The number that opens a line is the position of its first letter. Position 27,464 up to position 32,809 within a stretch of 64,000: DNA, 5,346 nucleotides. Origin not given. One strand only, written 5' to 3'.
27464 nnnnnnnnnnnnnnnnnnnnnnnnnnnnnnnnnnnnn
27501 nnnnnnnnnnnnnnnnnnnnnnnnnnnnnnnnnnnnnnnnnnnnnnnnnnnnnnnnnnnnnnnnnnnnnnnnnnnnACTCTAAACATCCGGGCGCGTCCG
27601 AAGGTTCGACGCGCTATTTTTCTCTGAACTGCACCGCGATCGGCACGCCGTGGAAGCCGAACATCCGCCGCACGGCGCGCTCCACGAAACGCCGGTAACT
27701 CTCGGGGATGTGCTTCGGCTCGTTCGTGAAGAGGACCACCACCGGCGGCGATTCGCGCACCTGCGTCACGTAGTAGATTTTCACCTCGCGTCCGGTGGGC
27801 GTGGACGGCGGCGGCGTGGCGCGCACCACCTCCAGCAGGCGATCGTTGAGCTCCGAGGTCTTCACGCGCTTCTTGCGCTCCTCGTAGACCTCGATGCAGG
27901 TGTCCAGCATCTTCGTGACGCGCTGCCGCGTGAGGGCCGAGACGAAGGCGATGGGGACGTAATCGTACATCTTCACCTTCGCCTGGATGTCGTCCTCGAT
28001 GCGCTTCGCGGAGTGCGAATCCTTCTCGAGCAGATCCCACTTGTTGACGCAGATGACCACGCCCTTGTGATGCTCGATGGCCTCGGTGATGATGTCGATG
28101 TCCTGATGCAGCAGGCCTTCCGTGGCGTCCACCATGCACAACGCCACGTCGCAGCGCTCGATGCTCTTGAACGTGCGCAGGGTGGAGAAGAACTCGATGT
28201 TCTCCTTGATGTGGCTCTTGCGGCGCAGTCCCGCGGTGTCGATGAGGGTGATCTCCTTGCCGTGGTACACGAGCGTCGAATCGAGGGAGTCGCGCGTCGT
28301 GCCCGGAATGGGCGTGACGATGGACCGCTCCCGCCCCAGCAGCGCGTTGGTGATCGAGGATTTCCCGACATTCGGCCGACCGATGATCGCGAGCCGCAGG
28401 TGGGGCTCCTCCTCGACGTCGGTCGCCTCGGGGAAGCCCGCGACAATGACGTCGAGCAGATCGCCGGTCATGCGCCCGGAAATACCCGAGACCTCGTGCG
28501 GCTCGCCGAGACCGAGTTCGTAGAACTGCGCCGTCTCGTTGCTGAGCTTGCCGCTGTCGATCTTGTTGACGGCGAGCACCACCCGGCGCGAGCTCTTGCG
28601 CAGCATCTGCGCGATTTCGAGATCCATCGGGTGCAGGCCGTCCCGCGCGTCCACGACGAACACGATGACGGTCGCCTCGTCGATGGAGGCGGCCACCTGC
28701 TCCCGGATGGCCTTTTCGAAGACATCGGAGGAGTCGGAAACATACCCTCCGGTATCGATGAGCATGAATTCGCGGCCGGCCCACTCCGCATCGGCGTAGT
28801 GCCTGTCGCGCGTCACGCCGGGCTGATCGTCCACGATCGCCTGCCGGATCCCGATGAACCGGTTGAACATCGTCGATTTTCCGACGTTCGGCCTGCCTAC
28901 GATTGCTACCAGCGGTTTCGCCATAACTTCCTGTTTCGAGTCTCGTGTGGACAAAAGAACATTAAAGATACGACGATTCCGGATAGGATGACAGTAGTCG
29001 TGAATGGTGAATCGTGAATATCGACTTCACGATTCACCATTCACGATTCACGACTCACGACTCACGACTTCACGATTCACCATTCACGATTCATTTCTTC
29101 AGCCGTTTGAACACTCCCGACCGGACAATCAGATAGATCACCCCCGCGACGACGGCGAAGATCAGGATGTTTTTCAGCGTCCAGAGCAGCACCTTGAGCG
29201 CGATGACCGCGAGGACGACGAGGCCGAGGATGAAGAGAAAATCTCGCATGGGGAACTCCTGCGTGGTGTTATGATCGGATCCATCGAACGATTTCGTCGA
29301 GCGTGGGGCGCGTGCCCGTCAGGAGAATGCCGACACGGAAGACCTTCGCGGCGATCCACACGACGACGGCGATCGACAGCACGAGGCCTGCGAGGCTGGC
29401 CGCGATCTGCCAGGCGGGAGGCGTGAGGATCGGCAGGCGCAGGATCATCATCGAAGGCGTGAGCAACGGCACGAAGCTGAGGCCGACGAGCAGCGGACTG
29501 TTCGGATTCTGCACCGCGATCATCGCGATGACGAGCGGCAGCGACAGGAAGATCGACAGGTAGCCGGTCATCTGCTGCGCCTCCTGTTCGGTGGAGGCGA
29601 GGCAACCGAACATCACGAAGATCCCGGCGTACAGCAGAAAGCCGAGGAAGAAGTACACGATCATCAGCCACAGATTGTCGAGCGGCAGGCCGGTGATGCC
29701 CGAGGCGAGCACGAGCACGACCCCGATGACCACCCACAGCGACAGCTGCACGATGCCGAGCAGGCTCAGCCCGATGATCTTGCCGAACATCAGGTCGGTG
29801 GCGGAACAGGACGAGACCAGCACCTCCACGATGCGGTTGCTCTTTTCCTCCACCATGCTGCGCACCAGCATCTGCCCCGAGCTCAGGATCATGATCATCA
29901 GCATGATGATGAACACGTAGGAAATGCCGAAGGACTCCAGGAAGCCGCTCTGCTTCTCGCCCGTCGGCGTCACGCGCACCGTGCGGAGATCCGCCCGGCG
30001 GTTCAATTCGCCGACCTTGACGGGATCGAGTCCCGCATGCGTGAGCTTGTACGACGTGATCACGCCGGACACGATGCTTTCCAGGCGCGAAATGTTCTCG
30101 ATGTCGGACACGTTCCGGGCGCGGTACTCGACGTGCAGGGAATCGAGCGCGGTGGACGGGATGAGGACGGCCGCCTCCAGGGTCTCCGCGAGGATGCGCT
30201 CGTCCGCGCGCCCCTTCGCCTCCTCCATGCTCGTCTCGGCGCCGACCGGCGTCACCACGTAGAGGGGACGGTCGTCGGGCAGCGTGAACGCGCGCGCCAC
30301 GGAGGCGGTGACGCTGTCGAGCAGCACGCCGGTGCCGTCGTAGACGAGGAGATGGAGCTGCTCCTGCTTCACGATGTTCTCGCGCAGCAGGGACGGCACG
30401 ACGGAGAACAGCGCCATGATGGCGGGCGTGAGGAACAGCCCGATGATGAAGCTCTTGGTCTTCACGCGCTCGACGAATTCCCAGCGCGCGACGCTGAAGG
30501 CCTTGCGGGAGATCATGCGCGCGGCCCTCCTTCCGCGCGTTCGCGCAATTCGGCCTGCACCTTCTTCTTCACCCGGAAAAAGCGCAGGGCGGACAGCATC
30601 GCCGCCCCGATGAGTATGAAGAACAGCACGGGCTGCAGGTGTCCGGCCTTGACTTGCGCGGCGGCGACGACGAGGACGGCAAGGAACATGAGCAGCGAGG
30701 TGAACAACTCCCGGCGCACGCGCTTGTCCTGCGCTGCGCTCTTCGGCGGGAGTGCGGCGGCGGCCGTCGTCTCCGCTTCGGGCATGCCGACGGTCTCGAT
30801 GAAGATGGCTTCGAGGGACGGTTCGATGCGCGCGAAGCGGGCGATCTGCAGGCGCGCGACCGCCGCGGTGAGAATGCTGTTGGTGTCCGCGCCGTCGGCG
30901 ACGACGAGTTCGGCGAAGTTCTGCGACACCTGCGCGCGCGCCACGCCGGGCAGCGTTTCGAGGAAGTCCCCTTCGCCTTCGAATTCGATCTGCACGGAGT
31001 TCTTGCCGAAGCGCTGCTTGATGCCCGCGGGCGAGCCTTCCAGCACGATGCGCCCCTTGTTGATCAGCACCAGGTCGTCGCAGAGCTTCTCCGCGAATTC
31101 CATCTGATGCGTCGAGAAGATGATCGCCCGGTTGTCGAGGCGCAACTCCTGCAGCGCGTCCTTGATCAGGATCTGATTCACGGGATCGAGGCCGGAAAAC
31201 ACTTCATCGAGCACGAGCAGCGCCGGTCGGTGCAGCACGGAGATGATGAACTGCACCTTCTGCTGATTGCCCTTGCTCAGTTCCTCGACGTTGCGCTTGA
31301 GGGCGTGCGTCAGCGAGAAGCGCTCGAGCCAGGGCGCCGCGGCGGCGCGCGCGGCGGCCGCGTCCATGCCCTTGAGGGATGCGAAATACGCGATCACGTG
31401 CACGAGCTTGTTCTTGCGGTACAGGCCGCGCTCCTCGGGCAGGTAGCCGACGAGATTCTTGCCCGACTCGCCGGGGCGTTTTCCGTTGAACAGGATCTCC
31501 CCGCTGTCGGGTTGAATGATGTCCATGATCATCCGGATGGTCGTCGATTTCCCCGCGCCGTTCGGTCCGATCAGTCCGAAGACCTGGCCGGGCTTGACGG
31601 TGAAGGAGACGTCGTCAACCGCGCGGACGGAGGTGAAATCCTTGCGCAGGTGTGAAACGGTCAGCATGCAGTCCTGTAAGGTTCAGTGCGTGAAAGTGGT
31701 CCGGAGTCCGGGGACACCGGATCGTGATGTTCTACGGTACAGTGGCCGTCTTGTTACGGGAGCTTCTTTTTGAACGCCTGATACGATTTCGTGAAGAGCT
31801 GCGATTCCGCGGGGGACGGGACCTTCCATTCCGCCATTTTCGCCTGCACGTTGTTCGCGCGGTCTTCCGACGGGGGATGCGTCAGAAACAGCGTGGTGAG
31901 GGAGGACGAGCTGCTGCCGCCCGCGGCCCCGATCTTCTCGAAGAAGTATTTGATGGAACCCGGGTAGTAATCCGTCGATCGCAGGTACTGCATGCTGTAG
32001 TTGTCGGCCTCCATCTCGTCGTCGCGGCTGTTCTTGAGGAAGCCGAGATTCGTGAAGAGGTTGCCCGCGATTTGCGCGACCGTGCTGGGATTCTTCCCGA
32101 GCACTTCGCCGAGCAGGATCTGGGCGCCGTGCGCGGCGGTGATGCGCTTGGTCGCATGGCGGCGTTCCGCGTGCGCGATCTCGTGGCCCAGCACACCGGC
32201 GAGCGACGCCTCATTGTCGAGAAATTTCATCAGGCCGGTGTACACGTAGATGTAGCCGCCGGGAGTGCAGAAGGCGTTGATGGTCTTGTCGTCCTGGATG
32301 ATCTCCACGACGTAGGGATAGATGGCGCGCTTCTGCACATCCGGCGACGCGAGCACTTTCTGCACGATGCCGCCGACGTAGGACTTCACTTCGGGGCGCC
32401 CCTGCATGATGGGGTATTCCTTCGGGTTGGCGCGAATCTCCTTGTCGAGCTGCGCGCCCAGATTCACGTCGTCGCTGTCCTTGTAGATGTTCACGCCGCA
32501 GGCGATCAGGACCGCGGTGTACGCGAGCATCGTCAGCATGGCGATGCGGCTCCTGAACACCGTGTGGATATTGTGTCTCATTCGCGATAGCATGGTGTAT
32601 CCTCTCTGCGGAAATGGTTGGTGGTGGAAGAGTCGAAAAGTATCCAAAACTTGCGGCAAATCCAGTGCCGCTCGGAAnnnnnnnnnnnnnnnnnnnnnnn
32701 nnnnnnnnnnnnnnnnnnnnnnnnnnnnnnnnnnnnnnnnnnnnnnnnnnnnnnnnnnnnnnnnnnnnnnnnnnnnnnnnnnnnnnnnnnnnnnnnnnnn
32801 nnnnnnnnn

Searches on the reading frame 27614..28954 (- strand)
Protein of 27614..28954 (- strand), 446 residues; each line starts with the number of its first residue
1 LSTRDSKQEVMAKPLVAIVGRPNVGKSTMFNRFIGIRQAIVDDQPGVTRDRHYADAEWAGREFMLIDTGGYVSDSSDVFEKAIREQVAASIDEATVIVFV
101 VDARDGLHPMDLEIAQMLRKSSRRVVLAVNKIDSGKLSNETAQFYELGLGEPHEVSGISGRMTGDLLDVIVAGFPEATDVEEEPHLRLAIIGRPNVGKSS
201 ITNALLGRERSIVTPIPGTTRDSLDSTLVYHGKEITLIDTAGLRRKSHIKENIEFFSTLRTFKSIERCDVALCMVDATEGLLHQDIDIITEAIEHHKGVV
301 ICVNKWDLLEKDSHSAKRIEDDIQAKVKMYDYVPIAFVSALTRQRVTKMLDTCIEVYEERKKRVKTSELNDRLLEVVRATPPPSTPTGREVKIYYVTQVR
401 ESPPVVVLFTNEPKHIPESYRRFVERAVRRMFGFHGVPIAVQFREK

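Call 31: search_protein_families(library=pfam, proteins=[window:27614-28954:-], max_evalue=0.0001)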
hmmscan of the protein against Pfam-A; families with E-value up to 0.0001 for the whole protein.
window:27614-28954:- (446 aa): 11 families
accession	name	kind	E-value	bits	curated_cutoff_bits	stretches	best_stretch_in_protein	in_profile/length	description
PF01926.29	MMR_HSR1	-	1.2e-57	193.3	21.9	2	16-131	2-113/113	50S ribosome-binding GTPase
PF02421.24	FeoB_N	-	5.6e-30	104.4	27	2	16-136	3-119/156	Ferrous iron transport protein B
PF14714.11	KH_dom-like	-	3.7e-28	98.1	27.3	1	363-444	1-81/81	KH-domain-like of EngA bacterial GTPase enzymes, C-terminal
PF00009.33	GTP_EFTU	-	2.6e-25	89.5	26.5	2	217-357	53-186/188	Elongation factor Tu GTP binding domain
PF00350.29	Dynamin_N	-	3e-15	57.1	27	0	231-305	99-166/168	Dynamin family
PF04548.22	AIG1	-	2.3e-11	43.9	27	0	17-119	4-108/212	AIG1 family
PF00071.28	Ras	-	1.8e-09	37.8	21.6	0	188-355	2-158/162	Ras family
PF03193.22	RsgA_GTPase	-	1.8e-08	34.8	30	0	85-244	17-169/174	RsgA GTPase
PF09439.16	SRPRB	-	2e-05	24.5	25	0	13-103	3-82/178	Signal recognition particle receptor beta subunit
PF00005.33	ABC_tran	-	4e-05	24.7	25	0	187-263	13-80/137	ABC transporter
PF08477.19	Roc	-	4e-05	24.3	27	0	16-36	2-22/119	Ras of Complex, Roc, domain of DAPkinase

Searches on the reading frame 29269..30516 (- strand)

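Call 31: search_protein_families(library=pfam, proteins=[window:29269-30516:-], max_evalue=0.0001)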
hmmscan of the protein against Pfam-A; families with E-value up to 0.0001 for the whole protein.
window:29269-30516:- (415 aa): 2 families
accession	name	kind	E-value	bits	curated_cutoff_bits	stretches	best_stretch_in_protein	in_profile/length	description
PF12698.13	ABC2_membrane_3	-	1.7e-42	146.2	31.6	1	21-390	1-346/347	ABC-2 family transporter protein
PF01061.29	ABC2_membrane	-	3.5e-07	30.4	26.9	1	192-324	48-173/211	ABC-2 type transporter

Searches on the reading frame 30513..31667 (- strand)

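Call 31: search_protein_families(library=pfam, proteins=[window:30513-31667:-], max_evalue=0.0001)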
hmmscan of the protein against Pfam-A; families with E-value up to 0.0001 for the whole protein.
window:30513-31667:- (384 aa): 3 families
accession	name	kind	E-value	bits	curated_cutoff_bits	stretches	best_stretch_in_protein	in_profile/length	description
PF00005.33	ABC_tran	-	8e-26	91.7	25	1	18-157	2-136/137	ABC transporter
PF13732.12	DrrA1-3_C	-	6.5e-16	59.3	27.4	1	211-293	1-81/81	ATP-binding protein DrrA1-3-like, C-terminal domain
PF13304.12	AAA_21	-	1.2e-13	52.3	27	1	117-190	225-301/304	AAA domain, putative AbiEii toxin, Type IV TA system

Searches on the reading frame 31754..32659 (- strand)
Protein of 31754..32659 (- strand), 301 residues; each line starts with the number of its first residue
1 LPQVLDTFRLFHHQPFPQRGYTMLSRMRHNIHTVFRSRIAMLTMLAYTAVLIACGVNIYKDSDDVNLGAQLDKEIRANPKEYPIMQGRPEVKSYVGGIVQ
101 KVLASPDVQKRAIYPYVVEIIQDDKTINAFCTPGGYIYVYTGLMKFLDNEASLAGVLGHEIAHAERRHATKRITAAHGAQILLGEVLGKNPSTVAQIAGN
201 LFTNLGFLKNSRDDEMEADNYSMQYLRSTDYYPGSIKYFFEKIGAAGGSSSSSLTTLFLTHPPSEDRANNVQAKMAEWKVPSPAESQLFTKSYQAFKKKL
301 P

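Call 31: search_protein_families(library=pfam, proteins=[window:31754-32659:-], max_evalue=0.0001)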
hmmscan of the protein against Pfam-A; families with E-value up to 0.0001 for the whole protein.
window:31754-32659:- (301 aa): 1 family
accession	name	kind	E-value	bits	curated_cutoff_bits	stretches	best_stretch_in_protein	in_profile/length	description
PF01435.24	Peptidase_M48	-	9.1e-30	104.3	20.3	1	94-273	6-184/186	Peptidase family M48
